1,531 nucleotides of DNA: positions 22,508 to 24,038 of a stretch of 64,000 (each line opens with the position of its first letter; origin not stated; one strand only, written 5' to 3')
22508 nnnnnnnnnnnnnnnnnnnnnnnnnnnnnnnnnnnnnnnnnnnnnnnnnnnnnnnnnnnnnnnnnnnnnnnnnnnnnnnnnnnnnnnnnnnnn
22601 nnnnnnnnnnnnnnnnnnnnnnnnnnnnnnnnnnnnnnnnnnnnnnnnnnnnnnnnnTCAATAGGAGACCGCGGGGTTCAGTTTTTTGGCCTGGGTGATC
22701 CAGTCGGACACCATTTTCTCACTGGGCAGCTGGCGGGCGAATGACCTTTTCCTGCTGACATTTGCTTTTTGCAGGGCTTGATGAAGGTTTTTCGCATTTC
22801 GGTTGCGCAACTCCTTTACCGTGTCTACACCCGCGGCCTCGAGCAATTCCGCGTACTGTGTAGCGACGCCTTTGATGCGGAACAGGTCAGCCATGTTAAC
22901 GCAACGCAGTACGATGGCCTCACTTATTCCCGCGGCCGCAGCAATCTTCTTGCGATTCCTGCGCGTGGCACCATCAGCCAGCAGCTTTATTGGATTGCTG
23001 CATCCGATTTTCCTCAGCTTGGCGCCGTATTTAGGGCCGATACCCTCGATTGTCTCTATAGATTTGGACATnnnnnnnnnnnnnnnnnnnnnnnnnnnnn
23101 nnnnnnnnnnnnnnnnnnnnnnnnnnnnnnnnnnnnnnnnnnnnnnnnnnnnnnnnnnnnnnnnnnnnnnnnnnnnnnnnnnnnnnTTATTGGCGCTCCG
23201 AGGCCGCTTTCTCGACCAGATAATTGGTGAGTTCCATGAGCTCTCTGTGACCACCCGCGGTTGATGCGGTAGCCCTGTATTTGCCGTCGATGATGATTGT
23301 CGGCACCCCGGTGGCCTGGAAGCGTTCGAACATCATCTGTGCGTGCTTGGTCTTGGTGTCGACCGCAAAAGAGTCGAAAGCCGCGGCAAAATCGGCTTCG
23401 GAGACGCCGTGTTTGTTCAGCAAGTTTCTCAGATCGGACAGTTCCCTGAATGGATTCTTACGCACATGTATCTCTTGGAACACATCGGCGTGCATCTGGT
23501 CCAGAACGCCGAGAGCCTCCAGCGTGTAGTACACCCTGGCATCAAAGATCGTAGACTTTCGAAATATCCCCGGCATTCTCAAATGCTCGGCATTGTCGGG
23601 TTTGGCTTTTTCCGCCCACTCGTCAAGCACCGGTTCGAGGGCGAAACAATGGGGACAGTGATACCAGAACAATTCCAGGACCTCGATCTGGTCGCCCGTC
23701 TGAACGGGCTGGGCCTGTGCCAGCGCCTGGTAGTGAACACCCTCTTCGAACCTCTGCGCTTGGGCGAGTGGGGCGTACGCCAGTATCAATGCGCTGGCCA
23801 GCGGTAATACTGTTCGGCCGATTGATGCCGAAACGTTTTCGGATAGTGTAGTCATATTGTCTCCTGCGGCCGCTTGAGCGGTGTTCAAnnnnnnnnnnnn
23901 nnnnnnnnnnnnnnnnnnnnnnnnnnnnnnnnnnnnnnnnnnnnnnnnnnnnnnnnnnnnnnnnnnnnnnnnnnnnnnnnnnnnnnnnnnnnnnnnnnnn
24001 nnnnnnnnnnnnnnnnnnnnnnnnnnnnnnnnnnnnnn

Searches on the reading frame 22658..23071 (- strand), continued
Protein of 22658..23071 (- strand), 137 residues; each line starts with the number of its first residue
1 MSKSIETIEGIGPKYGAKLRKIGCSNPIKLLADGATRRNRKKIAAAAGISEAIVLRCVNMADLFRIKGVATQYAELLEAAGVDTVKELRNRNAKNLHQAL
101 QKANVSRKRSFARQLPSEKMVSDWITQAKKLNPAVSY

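Call 67: find_encoding_contigs(protein=P0209, flank=5000, max_places=1)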
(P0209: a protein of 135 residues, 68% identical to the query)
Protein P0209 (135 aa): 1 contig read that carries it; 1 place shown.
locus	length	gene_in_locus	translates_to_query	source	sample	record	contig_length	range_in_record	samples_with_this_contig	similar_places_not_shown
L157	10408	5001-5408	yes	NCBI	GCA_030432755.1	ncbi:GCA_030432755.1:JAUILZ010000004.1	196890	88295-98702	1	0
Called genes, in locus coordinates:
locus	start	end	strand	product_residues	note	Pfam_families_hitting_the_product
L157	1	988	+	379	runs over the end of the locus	PF03562:MltA, PF06725:3D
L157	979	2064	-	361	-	PF01612:DNA_pol_A_exo1, PF00570:HRDC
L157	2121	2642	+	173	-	-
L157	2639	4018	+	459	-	PF01225:Mur_ligase, PF08245:Mur_ligase_M, PF02875:Mur_ligase_C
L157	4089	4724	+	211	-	PF01323:DSBA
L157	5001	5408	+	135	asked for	PF11731:Cdd1 (faint), PF14520:HHH_5 (faint), PF14229:DUF4332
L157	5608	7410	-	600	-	PF02771:Acyl-CoA_dh_N, PF02770:Acyl-CoA_dh_M, PF00441:Acyl-CoA_dh_1, PF22924:ACOX_C_alpha1, PF12806:Acyl-CoA_dh_C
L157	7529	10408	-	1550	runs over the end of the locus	PF01364:Peptidase_C25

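Call 86: search_solved_structures(query=window:22658-23071:-, max_evalue=1)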
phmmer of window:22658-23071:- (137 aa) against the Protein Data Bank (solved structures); distinct sequences matched with E-value up to 1: 37.
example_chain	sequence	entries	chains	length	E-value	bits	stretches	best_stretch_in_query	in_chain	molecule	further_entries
3v72_A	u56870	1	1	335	0.011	19.1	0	63-133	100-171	DNA polymerase beta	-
3uxo_A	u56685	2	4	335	0.011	19.1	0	63-133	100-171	DNA polymerase beta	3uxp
1bpd_A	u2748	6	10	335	0.011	19.1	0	63-133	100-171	DNA POLYMERASE BETA | PROTEIN (DNA POLYMERASE BETA (E.C.2.7.7.7))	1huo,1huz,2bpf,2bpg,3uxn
1bpe_A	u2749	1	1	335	0.011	19.1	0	63-133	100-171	DNA POLYMERASE BETA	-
3v7j_A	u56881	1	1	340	0.012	19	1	63-133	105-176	DNA polymerase beta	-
3v7k_A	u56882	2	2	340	0.013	18.9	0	63-133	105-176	DNA polymerase beta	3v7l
3ogu_A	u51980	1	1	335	0.2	15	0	63-122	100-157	DNA polymerase beta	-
4f5n_A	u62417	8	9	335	0.23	14.9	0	63-122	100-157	DNA polymerase beta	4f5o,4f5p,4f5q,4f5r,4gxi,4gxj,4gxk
4m9g_A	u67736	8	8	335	0.23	14.8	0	63-122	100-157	DNA polymerase beta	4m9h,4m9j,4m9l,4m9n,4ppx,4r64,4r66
3rh5_A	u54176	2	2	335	0.23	14.8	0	63-122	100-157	DNA polymerase beta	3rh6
4jwn_A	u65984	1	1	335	0.23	14.8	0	63-122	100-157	DNA polymerase beta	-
4jwm_A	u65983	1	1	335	0.23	14.8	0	63-122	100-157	DNA polymerase beta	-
9y1d_A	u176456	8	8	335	0.23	14.8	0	63-122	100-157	DNA polymerase beta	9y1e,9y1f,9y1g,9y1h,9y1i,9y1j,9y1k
6uok_F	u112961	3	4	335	0.23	14.8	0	63-122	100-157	DNA polymerase beta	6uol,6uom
1bpx_A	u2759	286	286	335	0.23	14.8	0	63-122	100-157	PROTEIN (DNA POLYMERASE BETA) | DNA POLYMERASE BETA | PROTEIN (DNA POLYMERASE BETA (E.C.2.7.7.7))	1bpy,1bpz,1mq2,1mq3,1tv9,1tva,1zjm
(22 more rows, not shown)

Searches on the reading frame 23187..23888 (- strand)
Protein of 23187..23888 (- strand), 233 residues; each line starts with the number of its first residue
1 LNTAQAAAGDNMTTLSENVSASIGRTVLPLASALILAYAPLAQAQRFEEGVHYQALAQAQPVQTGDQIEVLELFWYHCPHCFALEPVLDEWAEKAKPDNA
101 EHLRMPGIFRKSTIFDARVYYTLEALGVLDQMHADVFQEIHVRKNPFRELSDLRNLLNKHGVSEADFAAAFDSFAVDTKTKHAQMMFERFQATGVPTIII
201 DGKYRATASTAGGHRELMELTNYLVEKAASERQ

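Call 3: search_protein_families(library=pfam, proteins=[window:23187-23888:-], max_evalue=0.01)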
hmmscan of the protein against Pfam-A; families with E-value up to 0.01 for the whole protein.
window:23187-23888:- (233 aa): 4 families
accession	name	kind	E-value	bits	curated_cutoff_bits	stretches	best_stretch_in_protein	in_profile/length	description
PF01323.26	DSBA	-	8.4e-16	58.8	25.6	1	103-207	75-176/191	DSBA-like thioredoxin domain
PF00085.26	Thioredoxin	-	0.0015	18.9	23.5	0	62-96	14-48/103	Thioredoxin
PF13462.12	Thioredoxin_4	-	0.0022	18.7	23.2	1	76-212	23-157/165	Thioredoxin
PF00462.30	Glutaredoxin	-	0.0062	17.2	22.9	0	153-204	15-59/60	Glutaredoxin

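Call 23: find_related_loci(query=A2, collection=metagenome_contigs, flank=10000)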
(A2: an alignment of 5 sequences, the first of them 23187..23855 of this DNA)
Query A2 (222 aa) in metagenome_contigs; peptide patterns used: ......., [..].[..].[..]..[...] (x = any residue, [..] = any of these).
276 stretches matched a pattern; 67 encode a relative of the query (tblastn E <= 1e-3); 67 distinct loci.
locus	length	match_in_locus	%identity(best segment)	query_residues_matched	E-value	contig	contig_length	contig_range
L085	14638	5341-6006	94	1-222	4e-142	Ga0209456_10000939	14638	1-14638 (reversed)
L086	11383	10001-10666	81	1-222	2e-124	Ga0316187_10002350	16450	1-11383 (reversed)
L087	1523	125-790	78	1-222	4e-127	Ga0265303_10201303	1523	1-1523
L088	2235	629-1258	75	13-222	7e-116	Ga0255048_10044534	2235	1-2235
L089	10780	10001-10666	45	5-221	6e-64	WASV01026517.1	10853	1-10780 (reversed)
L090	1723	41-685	45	5-221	2e-58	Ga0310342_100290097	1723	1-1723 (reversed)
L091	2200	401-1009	46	19-221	6e-57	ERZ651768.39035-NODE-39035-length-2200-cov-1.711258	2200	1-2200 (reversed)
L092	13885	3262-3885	47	16-221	4e-56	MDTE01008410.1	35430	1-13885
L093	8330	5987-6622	43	9-221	2e-55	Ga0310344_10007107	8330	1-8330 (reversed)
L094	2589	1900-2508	45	19-221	1e-54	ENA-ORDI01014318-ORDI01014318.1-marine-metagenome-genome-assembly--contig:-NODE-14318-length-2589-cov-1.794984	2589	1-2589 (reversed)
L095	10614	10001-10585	45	19-213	1e-53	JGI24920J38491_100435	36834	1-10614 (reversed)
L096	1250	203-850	44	4-221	5e-56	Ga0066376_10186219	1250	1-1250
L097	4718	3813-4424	44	23-221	2e-52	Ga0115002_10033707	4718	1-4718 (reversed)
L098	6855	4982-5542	41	28-216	2e-52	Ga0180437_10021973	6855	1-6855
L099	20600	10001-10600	39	19-220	1e-50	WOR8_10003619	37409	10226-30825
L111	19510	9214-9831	35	11-218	3e-40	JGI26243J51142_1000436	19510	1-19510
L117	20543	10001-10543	37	35-215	2e-38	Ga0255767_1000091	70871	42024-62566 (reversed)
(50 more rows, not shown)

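Call 88: search_protein_families(library=pfam, proteins=[L117:9289-9906:+, L117:8564-9163:-, L117:10913-12427:+, L117:12470-12898:+, L092:3918-4775:+, L092:4768-6147:-, L111:9844-10602:+, L111:8670-9206:+, L099:8656-9945:+, L099:10866-11456:+], max_evalue=0.0001)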
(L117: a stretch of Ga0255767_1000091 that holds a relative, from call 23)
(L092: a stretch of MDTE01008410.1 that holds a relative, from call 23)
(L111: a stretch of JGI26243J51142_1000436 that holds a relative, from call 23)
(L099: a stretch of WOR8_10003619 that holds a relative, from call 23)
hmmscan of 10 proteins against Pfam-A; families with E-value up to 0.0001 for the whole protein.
L117:9289-9906:+ (205 aa): 2 families
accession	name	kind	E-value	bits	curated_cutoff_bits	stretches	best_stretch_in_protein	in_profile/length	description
PF00034.26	Cytochrom_C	-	8.9e-21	75.5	21.3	2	131-203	10-89/90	Cytochrome c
PF13442.11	Cytochrome_CBB3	-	2.3e-15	57.1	27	2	117-200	6-68/68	Cytochrome C oxidase, cbb3-type, subunit III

L117:8564-9163:- (199 aa): 2 families
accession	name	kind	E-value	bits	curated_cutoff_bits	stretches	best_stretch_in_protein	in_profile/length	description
PF01926.29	MMR_HSR1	-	5.2e-17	62.4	21.9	1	28-146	1-113/113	50S ribosome-binding GTPase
PF03193.22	RsgA_GTPase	-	2.3e-06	28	30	0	29-82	109-168/174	RsgA GTPase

L117:10913-12427:+ (504 aa): 4 families
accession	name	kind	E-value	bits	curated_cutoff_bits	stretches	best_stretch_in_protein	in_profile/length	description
PF00478.31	IMPDH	-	1.4e-95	320.7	25.6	1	11-484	3-343/345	IMP dehydrogenase / GMP reductase domain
PF03060.21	NMO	-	1.1e-07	32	28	0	304-391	160-236/331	Nitronate monooxygenase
PF00571.33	CBS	-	5e-07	30.4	24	0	106-146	13-50/57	CBS domain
PF01070.24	FMN_dh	-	8.8e-07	28.7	24.9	1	346-382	271-307/350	FMN-dependent dehydrogenase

L117:12470-12898:+ (142 aa): 2 families
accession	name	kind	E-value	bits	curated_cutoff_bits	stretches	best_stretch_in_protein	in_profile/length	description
PF13442.11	Cytochrome_CBB3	-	1.2e-12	48.4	27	1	62-135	3-66/68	Cytochrome C oxidase, cbb3-type, subunit III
PF00034.26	Cytochrom_C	-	2.8e-07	32.2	21.3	1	66-140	5-89/90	Cytochrome c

L092:3918-4775:+ (285 aa): 0 families

L092:4768-6147:- (459 aa): 1 family
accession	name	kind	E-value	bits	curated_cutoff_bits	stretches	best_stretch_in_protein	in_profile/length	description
PF00202.27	Aminotran_3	-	1e-85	288.4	30.5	1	28-439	10-399/403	Aminotransferase class-III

L111:9844-10602:+ (252 aa): 1 family
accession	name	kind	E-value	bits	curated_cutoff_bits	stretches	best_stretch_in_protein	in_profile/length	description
PF08543.17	Phos_pyr_kin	-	5.4e-56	190.2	27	1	12-244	1-242/246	Phosphomethylpyrimidine kinase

L111:8670-9206:+ (178 aa): 1 family
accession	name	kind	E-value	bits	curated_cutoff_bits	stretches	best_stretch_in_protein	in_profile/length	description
PF01288.25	HPPK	-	7.2e-26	91.3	25.7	1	19-140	2-115/116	7,8-dihydro-6-hydroxymethylpterin-pyrophosphokinase (HPPK)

L099:8656-9945:+ (429 aa): 7 families
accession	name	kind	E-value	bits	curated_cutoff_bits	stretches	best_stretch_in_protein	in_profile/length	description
PF23892.1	Ig_CycH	-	2e-34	118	27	1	318-425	1-108/108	Cytochrome c-type biogenesis protein H Ig-like domain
PF23914.1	TPR_CcmH_CycH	-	2.3e-14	53.9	42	1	138-269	21-153/158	Cytochrome c-type biogenesis protein H TPR domain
PF14559.12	TPR_19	-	4.7e-06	27.3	25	1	220-274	8-62/68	Tetratricopeptide repeat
PF07719.23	TPR_2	-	4.8e-06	26.7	27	0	168-199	2-33/34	Tetratricopeptide repeat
PF13181.12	TPR_8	-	1e-05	25.7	25.7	0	170-199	4-33/34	Tetratricopeptide repeat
PF13428.12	TPR_14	-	1.9e-05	25.3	23.5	0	168-201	2-35/44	Tetratricopeptide repeat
PF00515.34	TPR_1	-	9.4e-05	22.5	27.8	0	169-193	3-27/34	Tetratricopeptide repeat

L099:10866-11456:+ (196 aa): 1 family
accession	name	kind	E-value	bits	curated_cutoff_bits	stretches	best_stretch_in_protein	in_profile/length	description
PF02169.21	LPP20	-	1.1e-13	51.8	25.9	1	44-151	1-97/97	LPP20 lipoprotein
